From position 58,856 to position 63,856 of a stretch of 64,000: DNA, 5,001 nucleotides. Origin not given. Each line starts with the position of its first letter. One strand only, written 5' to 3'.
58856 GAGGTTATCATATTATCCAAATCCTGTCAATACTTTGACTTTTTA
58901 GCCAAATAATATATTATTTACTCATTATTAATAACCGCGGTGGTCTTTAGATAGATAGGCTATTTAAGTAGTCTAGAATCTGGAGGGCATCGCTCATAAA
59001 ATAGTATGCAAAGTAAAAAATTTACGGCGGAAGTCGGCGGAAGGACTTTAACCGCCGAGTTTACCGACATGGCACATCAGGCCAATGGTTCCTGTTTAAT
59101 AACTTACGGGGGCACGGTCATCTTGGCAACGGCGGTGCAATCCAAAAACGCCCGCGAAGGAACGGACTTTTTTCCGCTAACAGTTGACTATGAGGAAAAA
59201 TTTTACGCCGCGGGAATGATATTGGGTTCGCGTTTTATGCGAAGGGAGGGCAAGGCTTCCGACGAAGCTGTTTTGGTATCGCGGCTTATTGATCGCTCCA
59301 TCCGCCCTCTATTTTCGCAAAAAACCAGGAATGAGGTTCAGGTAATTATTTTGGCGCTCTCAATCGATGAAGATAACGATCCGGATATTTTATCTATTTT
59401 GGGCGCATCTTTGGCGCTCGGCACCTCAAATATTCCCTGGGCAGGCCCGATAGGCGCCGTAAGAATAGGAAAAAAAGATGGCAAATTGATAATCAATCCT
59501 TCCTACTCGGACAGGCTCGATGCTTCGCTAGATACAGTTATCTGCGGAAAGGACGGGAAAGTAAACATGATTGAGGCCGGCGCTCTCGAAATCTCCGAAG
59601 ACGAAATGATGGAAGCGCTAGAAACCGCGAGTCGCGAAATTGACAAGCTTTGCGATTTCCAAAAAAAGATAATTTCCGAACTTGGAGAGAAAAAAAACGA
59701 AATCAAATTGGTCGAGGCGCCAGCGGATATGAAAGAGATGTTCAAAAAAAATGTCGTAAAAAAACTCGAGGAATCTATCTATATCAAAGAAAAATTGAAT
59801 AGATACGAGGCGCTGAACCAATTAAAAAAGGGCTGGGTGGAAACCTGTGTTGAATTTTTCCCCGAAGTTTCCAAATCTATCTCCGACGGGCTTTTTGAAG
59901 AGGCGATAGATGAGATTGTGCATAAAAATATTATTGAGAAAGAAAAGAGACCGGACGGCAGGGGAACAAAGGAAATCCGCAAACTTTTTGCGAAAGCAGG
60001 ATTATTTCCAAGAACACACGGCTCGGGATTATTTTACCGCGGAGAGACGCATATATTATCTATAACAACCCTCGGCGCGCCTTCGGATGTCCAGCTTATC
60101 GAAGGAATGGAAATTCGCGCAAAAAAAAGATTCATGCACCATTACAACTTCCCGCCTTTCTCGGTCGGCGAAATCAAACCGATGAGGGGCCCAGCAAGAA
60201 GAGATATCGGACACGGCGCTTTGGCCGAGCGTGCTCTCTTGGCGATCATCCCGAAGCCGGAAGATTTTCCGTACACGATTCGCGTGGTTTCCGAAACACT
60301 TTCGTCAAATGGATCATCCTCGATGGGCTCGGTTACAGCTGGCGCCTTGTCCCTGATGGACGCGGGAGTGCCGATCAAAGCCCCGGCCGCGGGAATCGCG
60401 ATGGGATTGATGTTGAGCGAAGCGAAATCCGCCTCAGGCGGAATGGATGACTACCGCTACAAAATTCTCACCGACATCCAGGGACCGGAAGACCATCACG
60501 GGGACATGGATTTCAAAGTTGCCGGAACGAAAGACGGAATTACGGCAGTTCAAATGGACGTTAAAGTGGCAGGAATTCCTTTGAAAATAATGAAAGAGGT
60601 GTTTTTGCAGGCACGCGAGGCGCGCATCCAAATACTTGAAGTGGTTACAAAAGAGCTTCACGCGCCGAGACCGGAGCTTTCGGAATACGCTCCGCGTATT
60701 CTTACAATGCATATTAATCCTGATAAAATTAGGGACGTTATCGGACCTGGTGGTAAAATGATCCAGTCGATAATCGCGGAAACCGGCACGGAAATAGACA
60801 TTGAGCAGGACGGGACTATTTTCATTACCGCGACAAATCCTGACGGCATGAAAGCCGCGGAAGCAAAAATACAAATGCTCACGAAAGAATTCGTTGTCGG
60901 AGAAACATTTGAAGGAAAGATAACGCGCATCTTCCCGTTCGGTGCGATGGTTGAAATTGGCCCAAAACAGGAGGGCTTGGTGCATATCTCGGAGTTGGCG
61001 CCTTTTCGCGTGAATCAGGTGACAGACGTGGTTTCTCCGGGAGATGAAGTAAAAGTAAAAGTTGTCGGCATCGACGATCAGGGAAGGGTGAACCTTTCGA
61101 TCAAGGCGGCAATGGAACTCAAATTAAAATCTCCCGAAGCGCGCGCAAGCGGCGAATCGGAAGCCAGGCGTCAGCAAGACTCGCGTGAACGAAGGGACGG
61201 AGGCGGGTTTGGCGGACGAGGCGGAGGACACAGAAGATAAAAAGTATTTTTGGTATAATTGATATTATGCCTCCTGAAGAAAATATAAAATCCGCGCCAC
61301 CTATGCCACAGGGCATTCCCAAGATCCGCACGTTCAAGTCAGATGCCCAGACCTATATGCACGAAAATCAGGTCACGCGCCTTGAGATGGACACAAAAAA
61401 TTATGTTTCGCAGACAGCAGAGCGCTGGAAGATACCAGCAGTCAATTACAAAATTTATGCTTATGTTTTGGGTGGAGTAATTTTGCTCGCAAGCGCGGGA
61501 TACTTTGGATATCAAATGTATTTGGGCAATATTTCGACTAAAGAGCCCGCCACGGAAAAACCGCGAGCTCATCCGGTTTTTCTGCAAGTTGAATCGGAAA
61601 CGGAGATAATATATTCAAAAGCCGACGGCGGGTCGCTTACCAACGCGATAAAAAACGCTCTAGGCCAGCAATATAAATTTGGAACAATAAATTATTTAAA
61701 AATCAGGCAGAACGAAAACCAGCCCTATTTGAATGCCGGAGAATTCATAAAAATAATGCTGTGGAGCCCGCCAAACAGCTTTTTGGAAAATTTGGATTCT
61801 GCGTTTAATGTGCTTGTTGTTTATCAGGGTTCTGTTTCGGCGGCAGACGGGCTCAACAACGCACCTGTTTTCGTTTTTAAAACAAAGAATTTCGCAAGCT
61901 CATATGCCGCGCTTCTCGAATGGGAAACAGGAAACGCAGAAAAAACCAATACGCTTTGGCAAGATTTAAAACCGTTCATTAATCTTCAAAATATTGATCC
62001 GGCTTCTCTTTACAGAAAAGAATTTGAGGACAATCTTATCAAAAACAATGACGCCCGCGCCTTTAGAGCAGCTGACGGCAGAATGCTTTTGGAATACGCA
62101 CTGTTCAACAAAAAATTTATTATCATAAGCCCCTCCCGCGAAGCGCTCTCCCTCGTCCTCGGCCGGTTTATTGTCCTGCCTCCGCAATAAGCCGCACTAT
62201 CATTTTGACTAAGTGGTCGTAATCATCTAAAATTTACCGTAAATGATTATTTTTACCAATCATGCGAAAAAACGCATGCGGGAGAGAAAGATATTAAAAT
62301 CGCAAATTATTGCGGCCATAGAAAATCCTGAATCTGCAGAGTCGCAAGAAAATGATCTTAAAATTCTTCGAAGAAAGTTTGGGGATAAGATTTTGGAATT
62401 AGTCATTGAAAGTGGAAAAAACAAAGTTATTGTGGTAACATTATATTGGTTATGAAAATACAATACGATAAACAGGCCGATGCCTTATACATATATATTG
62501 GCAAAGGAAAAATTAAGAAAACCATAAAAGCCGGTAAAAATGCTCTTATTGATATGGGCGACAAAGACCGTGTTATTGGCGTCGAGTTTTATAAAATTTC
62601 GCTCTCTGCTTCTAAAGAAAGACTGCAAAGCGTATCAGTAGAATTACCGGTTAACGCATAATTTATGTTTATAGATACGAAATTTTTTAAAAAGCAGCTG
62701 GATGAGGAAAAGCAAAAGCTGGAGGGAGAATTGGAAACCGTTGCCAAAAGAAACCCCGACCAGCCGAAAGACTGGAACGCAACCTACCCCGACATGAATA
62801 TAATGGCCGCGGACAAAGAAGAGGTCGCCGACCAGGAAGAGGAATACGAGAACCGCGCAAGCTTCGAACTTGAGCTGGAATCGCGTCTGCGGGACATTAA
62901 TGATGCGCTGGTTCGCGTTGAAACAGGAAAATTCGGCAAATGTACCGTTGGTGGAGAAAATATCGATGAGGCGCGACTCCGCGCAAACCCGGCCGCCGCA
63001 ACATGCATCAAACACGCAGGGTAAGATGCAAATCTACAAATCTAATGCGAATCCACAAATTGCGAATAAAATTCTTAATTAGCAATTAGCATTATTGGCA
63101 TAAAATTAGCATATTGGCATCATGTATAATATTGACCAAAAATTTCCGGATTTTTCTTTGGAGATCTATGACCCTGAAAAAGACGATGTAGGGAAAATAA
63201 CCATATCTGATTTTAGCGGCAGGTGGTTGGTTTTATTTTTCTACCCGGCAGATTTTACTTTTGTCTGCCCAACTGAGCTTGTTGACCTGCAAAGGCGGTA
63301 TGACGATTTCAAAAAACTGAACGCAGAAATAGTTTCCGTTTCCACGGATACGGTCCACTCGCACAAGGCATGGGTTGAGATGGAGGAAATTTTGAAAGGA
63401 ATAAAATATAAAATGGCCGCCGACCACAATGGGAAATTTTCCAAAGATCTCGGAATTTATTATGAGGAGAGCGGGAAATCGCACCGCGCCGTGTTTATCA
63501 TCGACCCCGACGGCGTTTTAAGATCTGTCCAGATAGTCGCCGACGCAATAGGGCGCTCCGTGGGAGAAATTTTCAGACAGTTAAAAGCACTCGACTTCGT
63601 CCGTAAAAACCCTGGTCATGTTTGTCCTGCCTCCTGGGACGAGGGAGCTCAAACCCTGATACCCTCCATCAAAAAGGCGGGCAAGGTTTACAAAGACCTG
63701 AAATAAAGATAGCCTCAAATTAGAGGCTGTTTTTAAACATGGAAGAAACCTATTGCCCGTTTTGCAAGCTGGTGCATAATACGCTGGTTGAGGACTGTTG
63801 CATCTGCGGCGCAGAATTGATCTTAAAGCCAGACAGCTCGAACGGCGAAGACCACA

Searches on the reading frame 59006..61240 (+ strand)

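Call 57: search_protein_families(library=pfam, proteins=[window:59006-61240:+], max_evalue=0.001)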
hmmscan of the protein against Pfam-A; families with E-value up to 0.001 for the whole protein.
window:59006-61240:+ (744 aa): 5 families
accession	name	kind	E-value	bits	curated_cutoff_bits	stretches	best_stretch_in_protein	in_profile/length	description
PF01138.27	RNase_PH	-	3.8e-50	170.1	25.5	2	12-144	2-130/130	3' exoribonuclease family, domain 1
PF00575.29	S1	-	2.8e-18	66.5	22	1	631-700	4-74/74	S1 RNA binding domain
PF03725.20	RNase_PH_C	-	8e-17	61.4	20.8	1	147-210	1-66/67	3' exoribonuclease family, domain 2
PF00013.35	KH_1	-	4.1e-12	46.1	21.5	1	566-623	2-65/66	KH domain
PF03726.19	PNPase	-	3.1e-08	34.4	24.6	1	246-319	6-80/81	Polyribonucleotide nucleotidyltransferase, RNA binding domain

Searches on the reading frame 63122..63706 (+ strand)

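Call 71: search_protein_families(library=pfam, proteins=[window:63122-63706:+], max_evalue=1)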
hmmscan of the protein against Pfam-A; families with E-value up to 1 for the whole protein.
window:63122-63706:+ (194 aa): 7 families
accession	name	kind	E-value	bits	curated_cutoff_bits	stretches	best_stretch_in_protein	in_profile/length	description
PF00578.27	AhpC-TSA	-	2.3e-38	131.3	26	1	4-135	1-123/124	AhpC/TSA family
PF08534.16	Redoxin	-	3.7e-19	69.4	26.6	1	6-142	4-137/148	Redoxin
PF10417.14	1-cysPrx_C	-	0.00033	21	21.1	1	156-182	1-27/41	C-terminal domain of 1-Cys peroxiredoxin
PF02630.20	SCO1-SenC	-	0.0025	18.2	22.8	1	25-74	13-64/134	SCO1/SenC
PF13911.12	AhpC-TSA_2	-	0.0031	18.3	27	1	55-153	1-56/114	AhpC/TSA antioxidant enzyme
PF02829.19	3H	-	0.098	13.3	25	1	55-99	48-92/97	3H domain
PF13905.12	Thioredoxin_8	-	0.19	12.5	27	1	55-131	22-92/94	Thioredoxin-like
